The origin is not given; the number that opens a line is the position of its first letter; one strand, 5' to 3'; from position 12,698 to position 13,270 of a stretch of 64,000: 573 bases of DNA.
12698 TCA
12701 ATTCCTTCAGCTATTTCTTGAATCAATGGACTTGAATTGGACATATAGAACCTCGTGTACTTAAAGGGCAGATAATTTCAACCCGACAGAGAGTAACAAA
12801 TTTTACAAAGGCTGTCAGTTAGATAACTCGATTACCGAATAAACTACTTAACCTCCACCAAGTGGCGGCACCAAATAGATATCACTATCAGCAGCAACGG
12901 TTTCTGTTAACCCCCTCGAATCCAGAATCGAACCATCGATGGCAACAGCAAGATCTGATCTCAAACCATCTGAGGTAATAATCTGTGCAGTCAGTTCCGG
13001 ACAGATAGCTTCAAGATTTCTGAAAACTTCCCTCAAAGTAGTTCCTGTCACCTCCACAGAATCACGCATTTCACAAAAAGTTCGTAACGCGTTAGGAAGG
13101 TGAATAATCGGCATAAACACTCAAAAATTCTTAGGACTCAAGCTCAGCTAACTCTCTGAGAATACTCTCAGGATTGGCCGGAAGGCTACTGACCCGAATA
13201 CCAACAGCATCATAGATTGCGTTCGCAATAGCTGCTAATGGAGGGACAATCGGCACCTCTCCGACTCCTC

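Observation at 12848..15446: Orphan XDH-family molybdopterin subunit co-transcribed with a GG-terminated MoaD/ThiS-like protein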

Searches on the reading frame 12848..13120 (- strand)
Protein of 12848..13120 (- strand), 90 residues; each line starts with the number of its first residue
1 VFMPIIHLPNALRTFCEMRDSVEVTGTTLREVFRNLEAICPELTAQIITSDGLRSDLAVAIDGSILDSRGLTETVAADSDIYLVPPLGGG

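Call 3: search_protein_families(library=pfam, proteins=[window:12848-13120:-], max_evalue=0.01)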
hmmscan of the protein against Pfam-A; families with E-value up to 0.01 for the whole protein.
window:12848-13120:- (90 aa): 1 family
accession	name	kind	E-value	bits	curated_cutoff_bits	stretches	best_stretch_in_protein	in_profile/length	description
PF02597.26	ThiS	-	1.2e-07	32.6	22.5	1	9-90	4-76/76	ThiS family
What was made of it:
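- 12848..13120 (-): CysO/MoaD-type beta-grasp sulfur-carrier-like protein ending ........-stop. The ORF runs from GTG 13120 (90 aa). The probable true start is ATG 13114 (88 aa). Pfam ThiS 32.6 bits (call 3).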

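Call 4: search_protein_families(library=ncbifam, proteins=[window:12848-13120:-], max_evalue=0.01)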
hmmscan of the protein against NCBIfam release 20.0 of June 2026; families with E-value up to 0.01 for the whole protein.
window:12848-13120:- (90 aa): 2 families
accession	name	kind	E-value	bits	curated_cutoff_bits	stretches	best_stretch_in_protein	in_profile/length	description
NF041918.1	SAMP1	equivalog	4.7e-08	33.4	60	1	21-90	17-91/91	ubiquitin-like small modifier protein 1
TIGR01687.1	moaD_arch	subfamily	6.5e-05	23.4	49.5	1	21-90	19-88/88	MoaD family protein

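Call 8: find_homologous_proteins(query=window:12848-13120:-, max_evalue=0.001)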
Query window:12848-13120:- (90 aa): 47 proteins with E <= 0.001 among 47 candidates.
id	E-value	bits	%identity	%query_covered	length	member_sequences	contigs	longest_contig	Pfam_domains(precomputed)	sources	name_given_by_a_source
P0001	4.8e-48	179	97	98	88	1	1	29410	PF02597.27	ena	-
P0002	7.0e-45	168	91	98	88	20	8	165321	PF02597.27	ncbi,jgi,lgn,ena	jgi:hypothetical protein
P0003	1.3e-44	168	92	98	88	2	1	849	PF02597.27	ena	-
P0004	1.2e-43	164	89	98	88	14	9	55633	PF02597.27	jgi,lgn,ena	jgi:hypothetical protein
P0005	1.6e-24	103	59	98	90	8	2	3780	PF02597.27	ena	-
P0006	3.0e-24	103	60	97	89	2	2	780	PF02597.27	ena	-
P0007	3.8e-24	102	58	94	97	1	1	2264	PF02597.27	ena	-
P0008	1.0e-23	101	58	98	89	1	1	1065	PF02597.27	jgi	jgi:molybdopterin converting factor small subunit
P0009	1.2e-23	101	59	96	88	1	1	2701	PF02597.27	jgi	jgi:molybdopterin converting factor small subunit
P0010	1.5e-23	100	57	92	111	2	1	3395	PF02597.27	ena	-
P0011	1.8e-23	100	60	98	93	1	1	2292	PF02597.27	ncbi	-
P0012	4.9e-23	99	57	98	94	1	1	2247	PF02597.27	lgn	-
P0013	5.1e-23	99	57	92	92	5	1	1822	PF02597.27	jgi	jgi:molybdopterin converting factor small subunit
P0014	5.9e-23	98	56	94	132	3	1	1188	PF02597.27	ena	-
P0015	8.8e-23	98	56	98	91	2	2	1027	PF02597.27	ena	-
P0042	1.1e-17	82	50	98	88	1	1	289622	PF02597.27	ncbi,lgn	ncbi:MAG: MoaD/ThiS family protein [Dehalococcoidia bacterium]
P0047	1.0e-12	66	44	98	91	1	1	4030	PF02597.27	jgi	-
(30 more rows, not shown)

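Call 28: search_solved_structures(query=window:12848-13120:-, max_evalue=1, show_alignments=3)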
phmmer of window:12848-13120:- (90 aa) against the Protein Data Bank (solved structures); distinct sequences matched with E-value up to 1: 4.
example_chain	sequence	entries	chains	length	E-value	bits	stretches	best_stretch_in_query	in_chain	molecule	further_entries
1v8c_A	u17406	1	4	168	0.00059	23.4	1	14-90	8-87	MoaD related protein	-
4n6e_B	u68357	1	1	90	0.0043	20.7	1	6-90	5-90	ThiS/MoaD family protein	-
2g1e_A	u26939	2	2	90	0.23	15.2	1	30-90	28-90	hypothetical protein Ta0895 | Putative uncharacterized protein Ta0895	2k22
3dwg_C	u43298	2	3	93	0.48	14.1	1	6-90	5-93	9.5 kDa culture filtrate antigen cfp10A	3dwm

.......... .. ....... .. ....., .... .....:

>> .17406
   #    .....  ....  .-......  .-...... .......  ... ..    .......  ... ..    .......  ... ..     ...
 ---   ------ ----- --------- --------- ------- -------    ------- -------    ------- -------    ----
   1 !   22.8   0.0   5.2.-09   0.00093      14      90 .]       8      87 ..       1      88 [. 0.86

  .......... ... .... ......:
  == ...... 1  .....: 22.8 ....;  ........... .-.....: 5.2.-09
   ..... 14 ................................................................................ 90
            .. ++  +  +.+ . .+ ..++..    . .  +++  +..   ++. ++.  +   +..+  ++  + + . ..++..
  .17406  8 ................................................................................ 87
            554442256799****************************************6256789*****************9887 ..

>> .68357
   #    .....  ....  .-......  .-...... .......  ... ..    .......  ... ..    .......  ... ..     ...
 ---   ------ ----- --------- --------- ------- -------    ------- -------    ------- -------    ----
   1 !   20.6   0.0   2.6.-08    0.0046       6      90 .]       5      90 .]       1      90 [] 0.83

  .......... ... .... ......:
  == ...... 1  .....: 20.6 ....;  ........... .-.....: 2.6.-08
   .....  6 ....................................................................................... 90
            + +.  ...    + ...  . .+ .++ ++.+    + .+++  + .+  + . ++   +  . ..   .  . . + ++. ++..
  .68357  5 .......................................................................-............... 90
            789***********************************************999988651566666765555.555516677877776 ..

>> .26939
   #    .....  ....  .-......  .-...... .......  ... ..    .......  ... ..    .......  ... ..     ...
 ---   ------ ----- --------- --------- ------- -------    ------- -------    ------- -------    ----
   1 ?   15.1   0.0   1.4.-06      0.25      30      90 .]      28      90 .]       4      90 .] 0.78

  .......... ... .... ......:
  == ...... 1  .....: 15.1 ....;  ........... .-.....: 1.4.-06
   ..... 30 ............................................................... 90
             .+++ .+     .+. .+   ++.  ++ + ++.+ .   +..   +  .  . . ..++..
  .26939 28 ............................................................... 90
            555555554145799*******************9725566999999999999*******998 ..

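Call 44: predict_structure(alignment_id=A2)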
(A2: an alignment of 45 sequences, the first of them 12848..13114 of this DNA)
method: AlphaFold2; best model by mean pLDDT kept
length: 88 residues; sequences in the alignment: 45
mean_pLDDT: 84.1   pTM: 0.71
mean pLDDT of the five models: 84.1, 83.1, 82.3, 80.5, 79.6
residues with pLDDT >= 90: 31; 70-90: 49; 50-70: 6; < 50: 2
segments of 3 or more residues with pLDDT < 50: none
pLDDT, mean of each block of 10 residues (from residue 1): 90 91 90 91 84 83 73 87 66
secondary structure, 60 per line:
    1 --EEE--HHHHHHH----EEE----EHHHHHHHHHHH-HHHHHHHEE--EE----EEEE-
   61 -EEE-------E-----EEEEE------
elements in order: E3-5 H8-14 E19-21 H27-37 H39-45 E56-59 E62-64 E78-82
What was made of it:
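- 12848..13120 (-): AF2 pLDDT 84, pTM 0.71 (call 44).
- On ThiS/MoaD superfamily (beta-grasp sulfur carriers): AF2 pLDDT 84 (call 44).
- Fold and family: AF2 model at pLDDT 84 (call 44).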

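Call 47: fold_search(model_id=the predicted structure, library=pdb)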
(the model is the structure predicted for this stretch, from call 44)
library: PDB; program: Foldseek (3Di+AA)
matches with E <= 10: 249; with E <= 0.001: 15
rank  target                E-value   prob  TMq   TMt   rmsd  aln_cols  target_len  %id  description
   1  4n6e_B                1.9e-07  1.00  0.88  0.87   2.0        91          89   24  Crystal structure of Amycolatopsis orientalis BexX/CysO complex (released 2014-05-14)
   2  3dwg_C                2.1e-07  1.00  0.87  0.84   2.8        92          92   22  Crystal structure of a sulfur carrier protein complex found in the cysteine biosynthetic pathway of Mycobacterium tube (released 2008-09-23)
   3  1v8c_A                2.3e-06  1.00  0.84  0.47   2.2        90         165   28  Crystal Structure of MoaD related protein from Thermus thermophilus HB8 (released 2004-01-20)
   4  3po0                  3.4e-06  1.00  0.78  0.77   2.6        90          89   26  Crystal structure of SAMP1 from Haloferax volcanii (released 2011-03-30)
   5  3dwm_A                5.4e-06  1.00  0.84  0.84   1.7        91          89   20  Crystal structure of Mycobacterium tuberculosis CysO, an antigen (released 2008-09-23)
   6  4hro_B                3.5e-05  1.00  0.76  0.76   2.4        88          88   24  Crystal structure of H. volcanii small archaeal modifier protein 1 (released 2013-10-30)
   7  1v8c_B                4.6e-05  1.00  0.81  0.46   1.8        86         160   26  Crystal Structure of MoaD related protein from Thermus thermophilus HB8 (released 2004-01-20)
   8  2l52_MODEL_1_A        4.9e-05  1.00  0.84  0.75   2.5        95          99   20  Solution structure of the small archaeal modifier protein 1 (SAMP1) from Methanosarcina acetivorans (released 2011-02-09)
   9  4hro_A                8.2e-05  1.00  0.76  0.77   2.4        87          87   24  Crystal structure of H. volcanii small archaeal modifier protein 1 (released 2013-10-30)
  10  1fm0_D                1.2e-04  1.00  0.69  0.74   2.9        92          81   14  MOLYBDOPTERIN SYNTHASE (MOAD/MOAE) (released 2001-01-17)
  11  6jbz_B                2.6e-04  1.00  0.70  0.73   2.8        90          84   22  Structural analysis of molybdopterin synthases from two mycobacteria pathogens (released 2019-02-13)
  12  2m19_MODEL_1_A        2.8e-04  1.00  0.73  0.62   3.2        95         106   20  Solution structure of the Haloferax volcanii HVO 2177 protein (released 2013-08-07)
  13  6jc0_A                3.0e-04  1.00  0.67  0.70   3.2        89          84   21  Structural analysis of molybdopterin synthases from two mycobacteria pathogens (released 2019-02-13)
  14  1nvi_D                3.6e-04  1.00  0.69  0.74   3.0        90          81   14  Orthorhombic Crystal Form of Molybdopterin Synthase (released 2003-05-06)
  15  1wgk_MODEL_1_A        9.0e-04  1.00  0.78  0.62   3.2        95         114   14  Solution Structure of Mouse Hypothetical Protein 2900073H19RIK (released 2004-11-28)
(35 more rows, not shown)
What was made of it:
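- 12848..13120 (-): Foldseek best hits are CysO 4n6e_B and 3dwg_C at TM 0.87-0.88, then SAMP1 and 1v8c; MoaD 1fm0_D is at TM 0.69 (call 47).
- On ThiS/MoaD superfamily (beta-grasp sulfur carriers): Foldseek probability is 1.00 to CysO, SAMP1, MoaD and Urm1 (call 47).
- On CysO (sulfide carrier of cysteine biosynthesis): TM 0.87-0.88 (call 47).
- Foldseek top hits are the experimentally proven thiocarboxylate carriers CysO (TM 0.87-0.88) (call 47).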

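Call 55: find_encoding_contigs(protein=P0042, flank=10000, max_places=3)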
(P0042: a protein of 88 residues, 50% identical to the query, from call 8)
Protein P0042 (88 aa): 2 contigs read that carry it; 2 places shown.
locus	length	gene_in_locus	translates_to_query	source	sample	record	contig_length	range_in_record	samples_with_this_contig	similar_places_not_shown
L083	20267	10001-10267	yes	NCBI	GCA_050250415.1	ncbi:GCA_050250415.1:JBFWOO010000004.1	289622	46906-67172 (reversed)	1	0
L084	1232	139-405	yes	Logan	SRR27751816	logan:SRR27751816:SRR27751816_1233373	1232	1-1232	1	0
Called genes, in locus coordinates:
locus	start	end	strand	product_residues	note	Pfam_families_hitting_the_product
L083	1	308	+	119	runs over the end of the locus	PF00453:Ribosomal_L20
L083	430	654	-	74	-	-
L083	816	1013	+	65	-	PF08281:Sigma70_r4_2 (weak)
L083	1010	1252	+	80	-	-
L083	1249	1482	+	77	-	-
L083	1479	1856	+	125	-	-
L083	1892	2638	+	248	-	-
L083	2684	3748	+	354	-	PF02912:Phe_tRNA-synt_N, PF01409:tRNA-synt_2d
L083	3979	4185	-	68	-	-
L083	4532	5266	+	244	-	PF13545:HTH_Crp_2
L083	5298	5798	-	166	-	PF00034:Cytochrom_C, PF13442:Cytochrome_CBB3 (weak)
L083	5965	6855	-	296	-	PF00378:ECH_1, PF16113:ECH_2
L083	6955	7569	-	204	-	-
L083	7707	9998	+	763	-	PF01315:Ald_Xan_dh_C, PF02738:MoCoBD_1, PF20256:MoCoBD_2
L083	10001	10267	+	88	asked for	PF02597:ThiS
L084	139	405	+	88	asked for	PF02597:ThiS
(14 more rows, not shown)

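Call 56: find_encoding_contigs(protein=P0047, flank=10000, max_places=3)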
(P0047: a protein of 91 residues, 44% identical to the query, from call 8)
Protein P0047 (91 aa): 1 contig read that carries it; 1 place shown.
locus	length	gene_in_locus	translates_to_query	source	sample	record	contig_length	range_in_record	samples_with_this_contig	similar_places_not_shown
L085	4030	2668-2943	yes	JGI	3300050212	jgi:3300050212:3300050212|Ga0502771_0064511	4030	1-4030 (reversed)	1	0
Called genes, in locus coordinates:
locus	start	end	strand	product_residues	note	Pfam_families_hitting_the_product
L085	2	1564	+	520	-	?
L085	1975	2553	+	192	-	-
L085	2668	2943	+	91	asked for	PF02597:ThiS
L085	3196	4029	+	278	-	?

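Call 64: search_protein_families(library=ncbifam, alignment_id=A4, max_evalue=0.01)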
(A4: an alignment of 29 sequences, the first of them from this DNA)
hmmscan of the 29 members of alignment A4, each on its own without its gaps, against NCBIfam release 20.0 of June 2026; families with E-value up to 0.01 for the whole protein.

A. member 1, seq(88 aa): 2 families
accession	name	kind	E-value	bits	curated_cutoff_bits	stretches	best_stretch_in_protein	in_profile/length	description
NF041918.1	SAMP1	equivalog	4.4e-08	33.6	60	1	19-88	17-91/91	ubiquitin-like small modifier protein 1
TIGR01687.1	moaD_arch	subfamily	6e-05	23.5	49.5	1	19-88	19-88/88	MoaD family protein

B. families by the number of members that match (of 29 scanned): 4 families
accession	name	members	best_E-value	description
TIGR01687.1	moaD_arch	29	2.9e-14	MoaD family protein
NF041918.1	SAMP1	29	3.8e-12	ubiquitin-like small modifier protein 1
NF053661.1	Urm1_like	11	1.3e-05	Urm1-like protein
TIGR01682.1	moaD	8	6.2e-06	molybdopterin converting factor subunit 1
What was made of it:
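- All 29 diverse members hit the moaD_arch and SAMP1 models (call 64). The best NCBIfam model is SAMP1 (calls 4, 64).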

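Call 65: search_solved_structures(query=A4, max_evalue=0.01, show_alignments=2)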
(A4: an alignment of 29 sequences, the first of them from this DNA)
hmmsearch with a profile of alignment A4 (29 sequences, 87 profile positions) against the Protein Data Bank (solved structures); distinct sequences matched with E-value up to 0.01: 10.
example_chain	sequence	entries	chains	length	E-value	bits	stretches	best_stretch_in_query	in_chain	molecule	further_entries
4n6e_B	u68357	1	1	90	1.2e-18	70.3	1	2-87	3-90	ThiS/MoaD family protein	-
3dwg_C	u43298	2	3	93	1.2e-16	63.9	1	2-87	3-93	9.5 kDa culture filtrate antigen cfp10A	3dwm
1v8c_A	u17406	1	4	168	8.9e-12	48.3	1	4-87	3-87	MoaD related protein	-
2m19_A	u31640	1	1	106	4.2e-08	36.5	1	25-87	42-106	Molybdopterin converting factor subunit 1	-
2g1e_A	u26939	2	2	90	3e-07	33.8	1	1-87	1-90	hypothetical protein Ta0895 | Putative uncharacterized protein Ta0895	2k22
2l52_A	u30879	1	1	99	7.4e-07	32.5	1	8-87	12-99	METHANOSARCINA ACETIVORANS SAMP1 HOMOLOG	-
3po0_A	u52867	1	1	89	2.2e-05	27.8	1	18-87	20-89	Small archaeal modifier protein 1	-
4hro_A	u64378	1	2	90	2.2e-05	27.8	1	18-87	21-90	Small archaeal modifier protein 1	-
2l83_A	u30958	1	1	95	2.7e-05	27.5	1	18-87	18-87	Small archaeal modifier protein 1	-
1vjk_A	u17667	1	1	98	0.0034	20.8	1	10-87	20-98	molybdopterin converting factor, subunit 1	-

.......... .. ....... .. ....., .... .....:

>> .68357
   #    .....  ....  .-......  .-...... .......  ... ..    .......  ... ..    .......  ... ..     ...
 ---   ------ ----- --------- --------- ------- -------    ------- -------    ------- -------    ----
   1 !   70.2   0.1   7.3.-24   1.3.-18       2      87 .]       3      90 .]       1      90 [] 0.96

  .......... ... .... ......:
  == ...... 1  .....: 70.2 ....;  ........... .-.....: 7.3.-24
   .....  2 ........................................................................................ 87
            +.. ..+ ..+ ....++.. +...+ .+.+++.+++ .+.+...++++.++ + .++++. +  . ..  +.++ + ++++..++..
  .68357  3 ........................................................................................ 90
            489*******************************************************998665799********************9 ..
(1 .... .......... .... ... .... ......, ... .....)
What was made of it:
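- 12848..13120 (-): The family profile matches CysO at E 1e-18 and 1e-16 (call 65).
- On CysO (sulfide carrier of cysteine biosynthesis): Profile E-values of 1e-18 and 1e-16 (call 65).
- Closest known: MoaD genes linked to tungsten aldehyde:ferredoxin oxidoreductase. Different: This carrier is closer to CysO than to MoaD (call 65).
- The family profile matches CysO at E 1e-18 and 1e-16, against 21 bits for P. furiosus MoaD (call 65). The closest relatives are proven thiocarboxylate carriers (calls 47, 65).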

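Call 68: find_homologous_proteins(query=A4, max_evalue=1e-8)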
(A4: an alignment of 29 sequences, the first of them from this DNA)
Query A4 (29 sequences) (88 aa, profile of the alignment): 4692 proteins with E <= 1e-8 among 5418 candidates; the best 120 are listed.
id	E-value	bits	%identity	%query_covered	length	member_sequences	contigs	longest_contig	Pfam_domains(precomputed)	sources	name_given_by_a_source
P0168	4.6e-33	131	36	100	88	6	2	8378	PF02597.27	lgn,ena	-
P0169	6.0e-33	131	33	100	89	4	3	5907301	PF02597.27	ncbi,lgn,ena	-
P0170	7.4e-33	130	38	100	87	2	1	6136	PF02597.27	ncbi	ncbi:MAG: hypothetical protein Kow0047_29980 [Anaerolineae bacterium]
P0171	1.1e-32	130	38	100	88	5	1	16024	PF02597.27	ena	-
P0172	1.4e-32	129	36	100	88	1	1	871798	PF02597.27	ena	-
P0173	1.6e-32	129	38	100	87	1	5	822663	PF02597.27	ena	-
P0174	1.6e-32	129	34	100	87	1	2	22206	PF02597.27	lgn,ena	-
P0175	1.7e-32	129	36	100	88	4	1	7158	PF02597.27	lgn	-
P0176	2.1e-32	129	35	100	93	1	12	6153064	PF02597.27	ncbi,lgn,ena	-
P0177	2.1e-32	129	35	100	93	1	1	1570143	PF02597.27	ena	-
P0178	2.3e-32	129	34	100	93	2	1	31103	PF02597.27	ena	-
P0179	2.4e-32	129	30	100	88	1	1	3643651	PF02597.27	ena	-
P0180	2.4e-32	129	35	100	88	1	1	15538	PF02597.27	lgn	-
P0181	2.4e-32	129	35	100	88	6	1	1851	PF02597.27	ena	-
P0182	2.6e-32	129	31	100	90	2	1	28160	PF02597.27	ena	-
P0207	7.0e-32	127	32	100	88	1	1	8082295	PF02597.27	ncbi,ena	-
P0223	9.0e-32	127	26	100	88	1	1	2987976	PF02597.27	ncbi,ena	-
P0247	1.1e-31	127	26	100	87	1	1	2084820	PF02597.27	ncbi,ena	-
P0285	1.7e-31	126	39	100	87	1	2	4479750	PF02597.27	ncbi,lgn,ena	-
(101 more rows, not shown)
